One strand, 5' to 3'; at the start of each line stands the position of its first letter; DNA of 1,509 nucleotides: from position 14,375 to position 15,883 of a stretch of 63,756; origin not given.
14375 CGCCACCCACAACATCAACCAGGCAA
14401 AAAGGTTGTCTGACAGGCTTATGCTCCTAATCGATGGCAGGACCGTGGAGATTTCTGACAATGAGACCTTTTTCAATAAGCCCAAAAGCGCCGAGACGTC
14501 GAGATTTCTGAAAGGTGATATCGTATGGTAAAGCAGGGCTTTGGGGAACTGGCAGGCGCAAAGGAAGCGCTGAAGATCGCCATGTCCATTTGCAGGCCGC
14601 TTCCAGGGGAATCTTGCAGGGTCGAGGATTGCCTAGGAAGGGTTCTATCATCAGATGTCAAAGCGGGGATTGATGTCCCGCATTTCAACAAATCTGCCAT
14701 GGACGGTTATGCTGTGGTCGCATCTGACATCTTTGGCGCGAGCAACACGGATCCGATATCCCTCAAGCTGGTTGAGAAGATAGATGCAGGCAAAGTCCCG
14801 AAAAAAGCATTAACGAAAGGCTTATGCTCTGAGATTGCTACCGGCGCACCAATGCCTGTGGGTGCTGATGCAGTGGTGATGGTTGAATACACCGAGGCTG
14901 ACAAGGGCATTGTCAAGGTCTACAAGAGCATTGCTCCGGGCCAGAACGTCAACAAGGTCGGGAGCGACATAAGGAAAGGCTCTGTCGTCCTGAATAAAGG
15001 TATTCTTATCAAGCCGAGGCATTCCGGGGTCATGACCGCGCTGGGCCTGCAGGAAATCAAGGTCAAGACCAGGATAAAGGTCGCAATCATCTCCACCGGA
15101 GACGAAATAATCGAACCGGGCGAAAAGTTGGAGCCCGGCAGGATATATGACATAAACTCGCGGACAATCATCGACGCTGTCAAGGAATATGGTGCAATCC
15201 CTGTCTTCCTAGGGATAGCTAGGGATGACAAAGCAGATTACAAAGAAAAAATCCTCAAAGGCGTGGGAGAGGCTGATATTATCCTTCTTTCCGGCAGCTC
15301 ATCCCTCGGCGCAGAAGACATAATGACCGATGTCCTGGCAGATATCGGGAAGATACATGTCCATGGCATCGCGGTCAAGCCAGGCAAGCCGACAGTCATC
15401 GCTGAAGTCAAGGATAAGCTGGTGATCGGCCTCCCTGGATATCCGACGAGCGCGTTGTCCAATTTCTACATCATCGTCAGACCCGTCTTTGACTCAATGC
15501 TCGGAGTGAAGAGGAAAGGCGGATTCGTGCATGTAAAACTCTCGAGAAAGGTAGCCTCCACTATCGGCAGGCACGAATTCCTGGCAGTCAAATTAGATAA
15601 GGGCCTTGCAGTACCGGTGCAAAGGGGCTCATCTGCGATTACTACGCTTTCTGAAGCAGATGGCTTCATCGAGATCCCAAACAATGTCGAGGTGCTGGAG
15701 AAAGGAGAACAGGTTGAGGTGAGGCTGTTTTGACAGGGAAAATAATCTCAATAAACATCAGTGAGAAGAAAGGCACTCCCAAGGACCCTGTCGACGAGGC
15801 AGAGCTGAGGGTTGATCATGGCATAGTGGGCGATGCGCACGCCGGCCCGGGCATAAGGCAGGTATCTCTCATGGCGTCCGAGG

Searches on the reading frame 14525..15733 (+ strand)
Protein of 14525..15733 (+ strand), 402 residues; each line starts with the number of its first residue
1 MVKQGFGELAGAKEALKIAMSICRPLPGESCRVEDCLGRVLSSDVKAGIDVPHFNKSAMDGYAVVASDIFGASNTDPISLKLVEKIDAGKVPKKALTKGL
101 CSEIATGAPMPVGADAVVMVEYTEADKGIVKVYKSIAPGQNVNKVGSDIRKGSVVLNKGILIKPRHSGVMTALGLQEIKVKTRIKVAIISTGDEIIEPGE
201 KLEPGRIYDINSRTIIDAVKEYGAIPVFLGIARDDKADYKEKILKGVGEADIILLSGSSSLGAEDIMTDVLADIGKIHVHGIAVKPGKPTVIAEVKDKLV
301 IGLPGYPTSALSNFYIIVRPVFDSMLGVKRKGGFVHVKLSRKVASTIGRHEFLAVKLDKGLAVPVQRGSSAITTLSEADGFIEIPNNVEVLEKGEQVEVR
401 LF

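Call 16: search_protein_families(library=pfam, proteins=[window:14525-15733:+], max_evalue=0.001)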
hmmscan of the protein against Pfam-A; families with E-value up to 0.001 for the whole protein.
window:14525-15733:+ (402 aa): 3 families
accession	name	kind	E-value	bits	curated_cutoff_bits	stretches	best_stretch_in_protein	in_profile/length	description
PF03453.22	MoeA_N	-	3.9e-45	153.8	30.8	1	13-174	4-160/160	MoeA N-terminal region (domain I and II)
PF00994.29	MoCF_biosynth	-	1.5e-26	93.3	26.6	1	187-322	1-142/144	Probable molybdopterin binding domain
PF03454.20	MoeA_C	-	6.5e-16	58.8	22.1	1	337-402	2-72/72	MoeA C-terminal region (domain IV)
